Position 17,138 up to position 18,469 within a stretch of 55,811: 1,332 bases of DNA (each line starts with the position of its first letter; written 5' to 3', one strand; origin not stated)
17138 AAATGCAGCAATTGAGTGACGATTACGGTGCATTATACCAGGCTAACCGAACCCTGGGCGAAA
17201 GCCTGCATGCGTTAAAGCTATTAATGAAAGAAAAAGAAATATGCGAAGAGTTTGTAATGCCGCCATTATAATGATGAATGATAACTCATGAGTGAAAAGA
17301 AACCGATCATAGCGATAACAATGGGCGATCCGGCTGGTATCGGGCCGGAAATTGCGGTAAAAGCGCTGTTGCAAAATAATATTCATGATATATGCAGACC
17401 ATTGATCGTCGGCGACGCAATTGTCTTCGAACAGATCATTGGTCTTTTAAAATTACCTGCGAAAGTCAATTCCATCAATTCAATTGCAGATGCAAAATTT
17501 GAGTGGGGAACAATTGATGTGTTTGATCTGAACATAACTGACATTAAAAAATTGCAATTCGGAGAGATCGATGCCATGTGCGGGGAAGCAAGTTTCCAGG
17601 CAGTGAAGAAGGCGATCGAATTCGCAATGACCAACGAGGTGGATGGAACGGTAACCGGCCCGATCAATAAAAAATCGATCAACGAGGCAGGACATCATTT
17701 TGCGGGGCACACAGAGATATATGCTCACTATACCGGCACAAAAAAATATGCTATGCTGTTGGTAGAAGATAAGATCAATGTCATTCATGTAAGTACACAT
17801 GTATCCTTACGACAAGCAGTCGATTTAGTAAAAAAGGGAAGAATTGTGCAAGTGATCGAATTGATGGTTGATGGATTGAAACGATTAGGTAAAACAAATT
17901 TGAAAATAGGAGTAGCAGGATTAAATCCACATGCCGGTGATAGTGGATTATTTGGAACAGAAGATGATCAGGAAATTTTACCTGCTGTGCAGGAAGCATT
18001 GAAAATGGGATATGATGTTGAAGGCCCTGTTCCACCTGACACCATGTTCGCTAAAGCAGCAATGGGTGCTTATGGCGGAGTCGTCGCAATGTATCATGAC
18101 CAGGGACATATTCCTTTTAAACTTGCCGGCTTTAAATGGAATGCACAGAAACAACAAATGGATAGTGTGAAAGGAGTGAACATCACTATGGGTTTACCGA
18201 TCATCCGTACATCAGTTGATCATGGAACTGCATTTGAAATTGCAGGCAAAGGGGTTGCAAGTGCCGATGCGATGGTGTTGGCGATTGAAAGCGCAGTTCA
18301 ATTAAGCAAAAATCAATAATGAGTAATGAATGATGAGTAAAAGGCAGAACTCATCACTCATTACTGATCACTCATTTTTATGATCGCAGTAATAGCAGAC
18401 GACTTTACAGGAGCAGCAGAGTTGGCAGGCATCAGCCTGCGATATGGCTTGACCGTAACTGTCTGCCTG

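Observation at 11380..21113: Candidate, apparently undescribed catabolic route for the RG-II keto-deoxy sugar acid Dha (and/or Kdo): sialidase-fold hydrolase, Na+ symporter, pyruvate aldolase, Fe-ADH, tetronate kinase, PdxA2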

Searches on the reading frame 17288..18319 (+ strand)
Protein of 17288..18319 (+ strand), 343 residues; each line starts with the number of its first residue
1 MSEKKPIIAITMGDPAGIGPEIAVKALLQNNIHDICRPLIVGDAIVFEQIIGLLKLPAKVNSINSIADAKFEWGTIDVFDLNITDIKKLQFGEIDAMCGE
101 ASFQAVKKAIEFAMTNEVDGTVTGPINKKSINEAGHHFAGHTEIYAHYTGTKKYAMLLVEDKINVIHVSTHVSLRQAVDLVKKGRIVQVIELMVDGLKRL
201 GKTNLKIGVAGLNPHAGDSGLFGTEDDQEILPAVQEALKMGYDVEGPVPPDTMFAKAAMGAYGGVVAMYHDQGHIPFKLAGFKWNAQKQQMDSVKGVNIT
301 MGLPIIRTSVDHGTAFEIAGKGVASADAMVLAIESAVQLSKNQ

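Call 4: search_protein_families(library=pfam, proteins=[window:17288-18319:+])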
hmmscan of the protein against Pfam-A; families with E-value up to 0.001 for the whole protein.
window:17288-18319:+ (343 aa): 1 family
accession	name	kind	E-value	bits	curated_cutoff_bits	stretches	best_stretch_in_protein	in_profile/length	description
PF04166.17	PdxA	-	4.3e-101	338.5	27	1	35-336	2-286/286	Pyridoxal phosphate biosynthetic protein PdxA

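Call 5: search_protein_families(library=ncbifam, proteins=[window:17288-18319:+])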
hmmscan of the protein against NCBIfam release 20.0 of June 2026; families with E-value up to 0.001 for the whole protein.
window:17288-18319:+ (343 aa): 7 families
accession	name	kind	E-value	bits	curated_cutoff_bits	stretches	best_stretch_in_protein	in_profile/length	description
NF002992.0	PRK03743.1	equivalog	1.3e-112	376.3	470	1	3-341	2-329/333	4-hydroxythreonine-4-phosphate dehydrogenase PdxA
TIGR00557.1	pdxA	equivalog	2.2e-100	336.2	290.35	1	8-339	2-319/320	4-hydroxythreonine-4-phosphate dehydrogenase PdxA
NF002891.0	PRK03371.1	equivalog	1.3e-96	323.7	583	1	7-340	4-326/326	D-threonate 4-phosphate dehydrogenase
NF003699.0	PRK05312.1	equivalog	1.2e-80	271.5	378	1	5-342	4-335/340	4-hydroxythreonine-4-phosphate dehydrogenase PdxA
NF002744.0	PRK02746.1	equivalog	1.8e-76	257.5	425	1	2-342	6-342/346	4-hydroxythreonine-4-phosphate dehydrogenase PdxA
NF002520.0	PRK01909.1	equivalog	2.9e-68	230.6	476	1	3-342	3-325/329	4-hydroxythreonine-4-phosphate dehydrogenase PdxA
NF003040.0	PRK03946.1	equivalog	1e-57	195.9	376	1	7-342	3-306/307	4-hydroxythreonine-4-phosphate dehydrogenase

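Call 11: search_solved_structures(query=window:17288-18319:+, max_evalue=0.001)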
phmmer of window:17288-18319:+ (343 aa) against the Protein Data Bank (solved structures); distinct sequences matched with E-value up to 0.001: 15.
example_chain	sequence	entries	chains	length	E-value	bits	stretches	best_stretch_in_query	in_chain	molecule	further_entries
4jqp_A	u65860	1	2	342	3.1e-85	289.6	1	1-340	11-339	4-hydroxythreonine-4-phosphate dehydrogenase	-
2hi1_A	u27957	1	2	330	5.7e-85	288.7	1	7-339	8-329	4-hydroxythreonine-4-phosphate dehydrogenase 2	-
6e85_A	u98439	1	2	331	9.4e-83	281.4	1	6-340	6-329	D-threonate 4-phosphate dehydrogenase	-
1ps7_A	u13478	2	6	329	1.5e-50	175.7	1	7-340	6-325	4-hydroxythreonine-4-phosphate dehydrogenase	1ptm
1ps6_A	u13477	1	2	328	1.6e-50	175.5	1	7-340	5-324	4-hydroxythreonine-4-phosphate dehydrogenase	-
6xmy_A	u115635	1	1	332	2e-49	171.9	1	8-339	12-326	4-hydroxythreonine-4-phosphate dehydrogenase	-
1r8k_A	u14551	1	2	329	6.4e-49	170.3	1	8-340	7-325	4-hydroxythreonine-4-phosphate dehydrogenase 1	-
3lxy_A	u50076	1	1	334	1.3e-46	162.7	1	8-342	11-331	4-hydroxythreonine-4-phosphate dehydrogenase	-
1yxo_A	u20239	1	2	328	1.4e-46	162.6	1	8-341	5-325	4-hydroxythreonine-4-phosphate dehydrogenase 1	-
8zj3_A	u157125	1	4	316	5.1e-39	137.7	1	8-333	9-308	4-hydroxythreonine-4-phosphate dehydrogenase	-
8zj7_B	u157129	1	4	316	5.1e-39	137.7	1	8-333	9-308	4-hydroxythreonine-4-phosphate dehydrogenase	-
8zhy_A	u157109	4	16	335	5.9e-39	137.5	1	8-333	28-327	4-hydroxythreonine-4-phosphate dehydrogenase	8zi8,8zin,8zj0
8zj5_A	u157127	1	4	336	6e-39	137.5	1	8-333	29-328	4-hydroxythreonine-4-phosphate dehydrogenase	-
4aty_A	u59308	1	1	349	1.6e-34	123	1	6-330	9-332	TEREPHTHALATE 1,2-CIS-DIHYDRODIOL DEHYDROGENASE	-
3tsn_A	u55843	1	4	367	5.4e-23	85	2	8-230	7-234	4-hydroxythreonine-4-phosphate dehydrogenase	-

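Call 65: search_solved_structures(query=window:17288-18319:+, max_evalue=1e-45, show_alignments=4)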
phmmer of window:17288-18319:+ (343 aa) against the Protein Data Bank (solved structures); distinct sequences matched with E-value up to 1e-45: 9.
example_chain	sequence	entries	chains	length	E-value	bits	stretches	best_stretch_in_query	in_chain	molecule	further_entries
4jqp_A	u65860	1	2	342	3.1e-85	289.6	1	1-340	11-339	4-hydroxythreonine-4-phosphate dehydrogenase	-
2hi1_A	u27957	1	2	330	5.7e-85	288.7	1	7-339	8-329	4-hydroxythreonine-4-phosphate dehydrogenase 2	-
6e85_A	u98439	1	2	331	9.4e-83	281.4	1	6-340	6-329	D-threonate 4-phosphate dehydrogenase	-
1ps7_A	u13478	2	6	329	1.5e-50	175.7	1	7-340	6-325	4-hydroxythreonine-4-phosphate dehydrogenase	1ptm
1ps6_A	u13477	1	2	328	1.6e-50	175.5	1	7-340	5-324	4-hydroxythreonine-4-phosphate dehydrogenase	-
6xmy_A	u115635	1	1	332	2e-49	171.9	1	8-339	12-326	4-hydroxythreonine-4-phosphate dehydrogenase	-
1r8k_A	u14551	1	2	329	6.4e-49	170.3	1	8-340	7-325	4-hydroxythreonine-4-phosphate dehydrogenase 1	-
3lxy_A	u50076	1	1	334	1.3e-46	162.7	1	8-342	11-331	4-hydroxythreonine-4-phosphate dehydrogenase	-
1yxo_A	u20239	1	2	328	1.4e-46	162.6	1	8-341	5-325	4-hydroxythreonine-4-phosphate dehydrogenase 1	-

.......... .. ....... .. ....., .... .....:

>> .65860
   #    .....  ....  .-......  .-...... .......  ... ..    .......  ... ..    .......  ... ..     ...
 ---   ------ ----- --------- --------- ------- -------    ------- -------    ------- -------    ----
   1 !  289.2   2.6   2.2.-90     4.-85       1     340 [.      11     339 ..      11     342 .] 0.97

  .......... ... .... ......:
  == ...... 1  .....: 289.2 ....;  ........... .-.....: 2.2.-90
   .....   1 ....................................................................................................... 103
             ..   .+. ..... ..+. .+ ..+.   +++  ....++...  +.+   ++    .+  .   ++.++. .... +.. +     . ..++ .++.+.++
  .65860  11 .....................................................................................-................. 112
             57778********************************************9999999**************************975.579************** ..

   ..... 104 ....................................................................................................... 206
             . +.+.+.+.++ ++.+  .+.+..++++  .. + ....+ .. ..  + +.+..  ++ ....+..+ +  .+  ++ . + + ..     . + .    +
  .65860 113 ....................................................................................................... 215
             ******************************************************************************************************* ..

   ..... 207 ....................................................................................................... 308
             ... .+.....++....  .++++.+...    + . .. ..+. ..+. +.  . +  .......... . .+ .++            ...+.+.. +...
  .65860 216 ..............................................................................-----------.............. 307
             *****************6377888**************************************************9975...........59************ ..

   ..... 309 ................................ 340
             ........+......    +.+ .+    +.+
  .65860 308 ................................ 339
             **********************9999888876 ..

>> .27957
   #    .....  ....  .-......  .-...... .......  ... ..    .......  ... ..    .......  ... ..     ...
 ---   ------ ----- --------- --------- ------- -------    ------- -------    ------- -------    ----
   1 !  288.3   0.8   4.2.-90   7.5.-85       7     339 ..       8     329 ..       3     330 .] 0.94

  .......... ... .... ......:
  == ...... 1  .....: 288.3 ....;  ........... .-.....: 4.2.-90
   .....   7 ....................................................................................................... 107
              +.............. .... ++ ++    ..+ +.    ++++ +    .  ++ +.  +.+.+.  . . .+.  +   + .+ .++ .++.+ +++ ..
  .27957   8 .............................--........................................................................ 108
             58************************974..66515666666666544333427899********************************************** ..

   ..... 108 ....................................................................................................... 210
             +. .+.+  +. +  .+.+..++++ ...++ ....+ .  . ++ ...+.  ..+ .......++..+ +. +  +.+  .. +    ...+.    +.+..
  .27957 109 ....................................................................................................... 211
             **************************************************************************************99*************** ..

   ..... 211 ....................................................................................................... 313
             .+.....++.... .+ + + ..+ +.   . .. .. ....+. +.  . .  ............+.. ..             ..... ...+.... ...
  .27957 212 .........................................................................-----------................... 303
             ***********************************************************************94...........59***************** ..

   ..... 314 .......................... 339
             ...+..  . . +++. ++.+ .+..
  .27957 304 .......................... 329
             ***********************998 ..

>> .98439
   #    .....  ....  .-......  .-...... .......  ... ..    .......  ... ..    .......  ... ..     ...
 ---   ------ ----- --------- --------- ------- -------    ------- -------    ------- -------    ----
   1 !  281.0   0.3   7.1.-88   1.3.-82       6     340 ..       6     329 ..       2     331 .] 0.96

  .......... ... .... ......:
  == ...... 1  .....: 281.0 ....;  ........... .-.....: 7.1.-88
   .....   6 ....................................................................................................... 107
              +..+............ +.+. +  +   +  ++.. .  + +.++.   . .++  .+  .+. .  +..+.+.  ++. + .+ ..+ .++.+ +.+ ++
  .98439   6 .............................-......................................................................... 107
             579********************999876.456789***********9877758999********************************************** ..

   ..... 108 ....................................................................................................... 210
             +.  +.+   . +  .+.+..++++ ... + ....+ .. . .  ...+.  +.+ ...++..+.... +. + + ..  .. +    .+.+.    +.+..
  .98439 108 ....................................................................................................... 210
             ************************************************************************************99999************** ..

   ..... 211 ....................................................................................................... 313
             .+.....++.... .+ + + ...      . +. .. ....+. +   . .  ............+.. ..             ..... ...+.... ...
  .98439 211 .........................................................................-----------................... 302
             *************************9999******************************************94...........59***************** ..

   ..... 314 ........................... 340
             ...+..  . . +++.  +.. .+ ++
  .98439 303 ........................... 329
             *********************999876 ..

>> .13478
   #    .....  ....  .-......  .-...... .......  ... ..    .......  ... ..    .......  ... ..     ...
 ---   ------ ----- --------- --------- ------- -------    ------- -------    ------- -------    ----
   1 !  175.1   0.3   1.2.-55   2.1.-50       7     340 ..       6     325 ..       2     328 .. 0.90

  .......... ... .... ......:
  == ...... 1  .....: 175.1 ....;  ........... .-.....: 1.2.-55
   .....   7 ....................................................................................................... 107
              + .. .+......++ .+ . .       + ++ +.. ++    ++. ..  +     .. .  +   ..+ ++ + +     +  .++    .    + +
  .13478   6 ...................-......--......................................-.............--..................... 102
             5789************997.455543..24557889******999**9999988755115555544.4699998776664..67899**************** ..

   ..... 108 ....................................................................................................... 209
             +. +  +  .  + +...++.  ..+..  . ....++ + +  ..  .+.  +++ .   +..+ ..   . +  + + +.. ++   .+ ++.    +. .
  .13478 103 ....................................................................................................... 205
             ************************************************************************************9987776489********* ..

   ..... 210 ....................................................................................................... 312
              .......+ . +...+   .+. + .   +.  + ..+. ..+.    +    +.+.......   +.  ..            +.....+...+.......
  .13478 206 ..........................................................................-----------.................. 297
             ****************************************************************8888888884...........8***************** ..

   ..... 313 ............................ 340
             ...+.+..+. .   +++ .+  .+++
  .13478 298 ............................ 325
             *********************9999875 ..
